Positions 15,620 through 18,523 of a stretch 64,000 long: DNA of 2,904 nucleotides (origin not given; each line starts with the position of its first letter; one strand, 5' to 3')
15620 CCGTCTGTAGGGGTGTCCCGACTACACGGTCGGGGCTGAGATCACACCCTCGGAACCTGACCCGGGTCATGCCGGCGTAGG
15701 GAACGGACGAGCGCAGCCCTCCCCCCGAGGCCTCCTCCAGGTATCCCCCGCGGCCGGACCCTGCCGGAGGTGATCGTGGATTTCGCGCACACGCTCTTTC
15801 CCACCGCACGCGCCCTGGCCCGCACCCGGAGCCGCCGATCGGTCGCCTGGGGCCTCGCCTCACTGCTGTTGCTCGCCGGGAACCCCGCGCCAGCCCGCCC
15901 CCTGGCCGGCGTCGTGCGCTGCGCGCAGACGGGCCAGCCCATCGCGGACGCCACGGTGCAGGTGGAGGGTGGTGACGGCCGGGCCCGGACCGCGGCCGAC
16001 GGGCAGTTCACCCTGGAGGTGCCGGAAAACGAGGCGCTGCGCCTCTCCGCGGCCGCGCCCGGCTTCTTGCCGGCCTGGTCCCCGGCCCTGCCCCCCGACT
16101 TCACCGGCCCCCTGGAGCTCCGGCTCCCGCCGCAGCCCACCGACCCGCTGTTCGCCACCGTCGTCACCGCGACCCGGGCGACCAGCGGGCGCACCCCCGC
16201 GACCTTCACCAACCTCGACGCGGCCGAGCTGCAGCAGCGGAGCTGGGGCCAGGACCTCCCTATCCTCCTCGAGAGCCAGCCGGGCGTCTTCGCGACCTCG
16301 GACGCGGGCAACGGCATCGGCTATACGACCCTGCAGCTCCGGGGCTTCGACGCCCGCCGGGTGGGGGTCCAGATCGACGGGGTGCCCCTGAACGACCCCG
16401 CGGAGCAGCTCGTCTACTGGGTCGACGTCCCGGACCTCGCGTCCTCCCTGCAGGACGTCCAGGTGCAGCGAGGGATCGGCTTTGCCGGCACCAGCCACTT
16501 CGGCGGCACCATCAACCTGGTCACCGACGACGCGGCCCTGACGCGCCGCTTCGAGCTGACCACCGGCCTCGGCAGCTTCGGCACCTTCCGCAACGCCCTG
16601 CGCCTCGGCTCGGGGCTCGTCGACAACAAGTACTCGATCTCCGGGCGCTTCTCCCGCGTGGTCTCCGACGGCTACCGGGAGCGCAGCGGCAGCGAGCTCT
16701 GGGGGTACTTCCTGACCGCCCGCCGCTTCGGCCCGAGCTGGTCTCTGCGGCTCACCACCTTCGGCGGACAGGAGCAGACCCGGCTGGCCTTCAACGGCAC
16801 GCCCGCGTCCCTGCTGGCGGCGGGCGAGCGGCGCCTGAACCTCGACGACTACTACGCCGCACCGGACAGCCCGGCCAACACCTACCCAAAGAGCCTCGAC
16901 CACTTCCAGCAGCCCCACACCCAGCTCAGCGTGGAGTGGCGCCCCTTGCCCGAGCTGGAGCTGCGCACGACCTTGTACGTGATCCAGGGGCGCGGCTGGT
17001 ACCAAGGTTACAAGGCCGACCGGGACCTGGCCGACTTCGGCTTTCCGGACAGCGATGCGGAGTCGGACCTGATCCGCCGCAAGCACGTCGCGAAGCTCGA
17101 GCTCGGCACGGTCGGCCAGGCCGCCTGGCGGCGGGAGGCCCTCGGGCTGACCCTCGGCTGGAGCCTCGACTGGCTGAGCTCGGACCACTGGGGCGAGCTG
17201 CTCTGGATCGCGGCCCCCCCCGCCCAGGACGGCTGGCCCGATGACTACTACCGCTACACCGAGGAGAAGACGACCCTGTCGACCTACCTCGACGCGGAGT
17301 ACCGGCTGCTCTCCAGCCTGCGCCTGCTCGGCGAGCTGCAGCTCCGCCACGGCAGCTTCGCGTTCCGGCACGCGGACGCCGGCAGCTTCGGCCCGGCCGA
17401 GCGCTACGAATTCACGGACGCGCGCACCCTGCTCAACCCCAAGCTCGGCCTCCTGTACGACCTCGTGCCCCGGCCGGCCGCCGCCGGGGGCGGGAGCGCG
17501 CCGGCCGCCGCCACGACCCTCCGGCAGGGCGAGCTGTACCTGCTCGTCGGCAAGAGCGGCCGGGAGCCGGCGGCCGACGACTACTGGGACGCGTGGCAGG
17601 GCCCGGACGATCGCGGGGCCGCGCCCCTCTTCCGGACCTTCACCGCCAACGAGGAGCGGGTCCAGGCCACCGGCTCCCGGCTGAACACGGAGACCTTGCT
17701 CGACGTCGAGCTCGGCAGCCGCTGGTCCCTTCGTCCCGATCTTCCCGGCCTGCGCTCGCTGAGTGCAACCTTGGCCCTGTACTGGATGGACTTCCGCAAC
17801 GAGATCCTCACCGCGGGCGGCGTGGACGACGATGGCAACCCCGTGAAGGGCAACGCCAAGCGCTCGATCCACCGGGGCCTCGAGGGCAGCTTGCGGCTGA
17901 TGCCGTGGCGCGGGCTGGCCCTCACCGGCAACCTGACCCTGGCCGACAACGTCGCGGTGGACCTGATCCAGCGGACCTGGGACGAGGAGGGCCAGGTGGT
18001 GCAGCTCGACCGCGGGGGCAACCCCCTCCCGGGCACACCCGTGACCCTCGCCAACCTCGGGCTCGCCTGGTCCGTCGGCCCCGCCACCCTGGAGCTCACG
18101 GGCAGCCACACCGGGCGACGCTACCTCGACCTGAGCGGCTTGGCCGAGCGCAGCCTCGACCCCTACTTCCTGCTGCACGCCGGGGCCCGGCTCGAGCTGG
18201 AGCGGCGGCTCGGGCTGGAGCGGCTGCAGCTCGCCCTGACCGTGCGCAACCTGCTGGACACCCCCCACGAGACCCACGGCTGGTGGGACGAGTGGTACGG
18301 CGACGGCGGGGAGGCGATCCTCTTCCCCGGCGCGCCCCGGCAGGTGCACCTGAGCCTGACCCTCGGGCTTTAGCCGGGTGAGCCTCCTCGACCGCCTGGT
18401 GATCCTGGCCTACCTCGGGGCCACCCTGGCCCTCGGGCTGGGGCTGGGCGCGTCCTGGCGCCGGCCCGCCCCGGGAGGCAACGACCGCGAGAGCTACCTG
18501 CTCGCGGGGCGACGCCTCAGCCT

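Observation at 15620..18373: TPP riboswitch controlling a TonB-dependent receptor and SSF transporter: predicted thiamin (or precursor) uptake unit with SD-sequestering platform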

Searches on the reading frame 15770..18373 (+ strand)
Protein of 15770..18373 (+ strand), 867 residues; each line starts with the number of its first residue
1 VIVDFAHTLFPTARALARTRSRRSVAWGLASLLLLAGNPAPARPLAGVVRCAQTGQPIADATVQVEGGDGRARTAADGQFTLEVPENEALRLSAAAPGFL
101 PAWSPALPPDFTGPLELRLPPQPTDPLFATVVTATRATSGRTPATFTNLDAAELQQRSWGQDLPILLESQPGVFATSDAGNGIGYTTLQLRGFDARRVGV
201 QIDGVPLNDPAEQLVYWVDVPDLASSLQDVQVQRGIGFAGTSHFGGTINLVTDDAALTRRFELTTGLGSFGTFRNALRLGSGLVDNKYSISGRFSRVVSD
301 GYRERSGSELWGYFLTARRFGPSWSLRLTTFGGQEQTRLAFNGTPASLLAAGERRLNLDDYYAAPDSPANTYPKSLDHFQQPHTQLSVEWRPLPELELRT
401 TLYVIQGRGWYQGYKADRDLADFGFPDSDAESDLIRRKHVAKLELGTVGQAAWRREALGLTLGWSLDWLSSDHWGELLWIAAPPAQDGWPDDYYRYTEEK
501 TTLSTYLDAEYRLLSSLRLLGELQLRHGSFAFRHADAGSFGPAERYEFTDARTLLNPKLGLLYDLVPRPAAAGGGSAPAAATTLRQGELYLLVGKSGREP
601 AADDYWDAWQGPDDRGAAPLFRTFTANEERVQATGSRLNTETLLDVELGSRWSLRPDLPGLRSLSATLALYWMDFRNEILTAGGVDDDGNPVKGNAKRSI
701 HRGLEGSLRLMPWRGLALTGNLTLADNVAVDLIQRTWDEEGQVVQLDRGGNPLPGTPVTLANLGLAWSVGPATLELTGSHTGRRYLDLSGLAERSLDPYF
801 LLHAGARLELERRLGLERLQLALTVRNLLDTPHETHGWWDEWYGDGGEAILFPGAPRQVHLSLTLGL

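Call 4: search_protein_families(library=pfam, proteins=[window:15770-18373:+])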
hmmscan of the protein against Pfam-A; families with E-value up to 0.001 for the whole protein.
window:15770-18373:+ (867 aa): 3 families
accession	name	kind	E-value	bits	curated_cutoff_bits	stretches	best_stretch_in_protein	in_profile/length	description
PF13620.12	CarboxypepD_reg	-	8.7e-10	39.3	32.3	1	45-105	2-65/82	Carboxypeptidase regulatory-like domain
PF07715.20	Plug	-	1e-09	39.2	23.9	1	141-236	4-94/107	TonB-dependent Receptor Plug Domain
PF13715.12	CarbopepD_reg_2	-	0.00011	22.6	32.2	1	46-96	2-52/88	CarboxypepD_reg-like domain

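Call 5: search_protein_families(library=ncbifam, proteins=[window:15770-18373:+])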
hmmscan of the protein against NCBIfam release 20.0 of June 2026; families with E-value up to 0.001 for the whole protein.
window:15770-18373:+ (867 aa): 7 families
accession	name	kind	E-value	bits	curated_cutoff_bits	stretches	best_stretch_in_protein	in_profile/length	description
TIGR01783.1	TonB-siderophor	subfamily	1.3e-20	73.6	223.5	2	143-317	3-172/649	TonB-dependent siderophore receptor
TIGR01779.1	TonB-B12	equivalog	5e-09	35.2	599.7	1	125-275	26-176/614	TonB-dependent vitamin B12 receptor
TIGR01782.1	TonB-Xanth-Caul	subfamily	3.3e-06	25.7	310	1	711-841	731-847/868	TonB-dependent receptor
NF038079.1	TonB_sider_MxcH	equivalog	3.6e-06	25.3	925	1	125-278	114-264/792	TonB-dependent siderophore myxochelin receptor MxcH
NF041535.1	TonB_rec_PqqU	equivalog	6e-06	24.8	1200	1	142-308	16-189/676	TonB-dependent receptor PqqU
NF007926.1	PRK10641.1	equivalog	8.3e-05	21.3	836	1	162-271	63-170/617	TonB-dependent vitamin B12 receptor BtuB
NF052345.1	S_layer_anammox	exception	0.00043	17.8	1400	1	45-103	1315-1374/1596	Kustd1514 family S-layer glycoprotein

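Call 57: search_solved_structures(query=window:15776-18370:+, max_evalue=0.001)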
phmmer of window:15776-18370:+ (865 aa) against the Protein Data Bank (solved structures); distinct sequences matched with E-value up to 0.001: 1.
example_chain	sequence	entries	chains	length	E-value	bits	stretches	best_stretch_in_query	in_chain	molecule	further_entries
9gbc_A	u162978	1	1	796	2.6e-05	25.7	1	58-281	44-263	TonB-linked outer membrane receptor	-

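Call 68: find_related_loci(query=window:15776-18370:+, collection=metagenome_contigs, flank=3000)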
Query window:15776-18370:+ (865 aa) in metagenome_contigs; peptide patterns used: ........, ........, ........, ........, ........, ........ (x = any residue, [..] = any of these).
8 stretches matched a pattern; 1 encode a relative of the query (tblastn E <= 1e-3); 1 distinct loci.
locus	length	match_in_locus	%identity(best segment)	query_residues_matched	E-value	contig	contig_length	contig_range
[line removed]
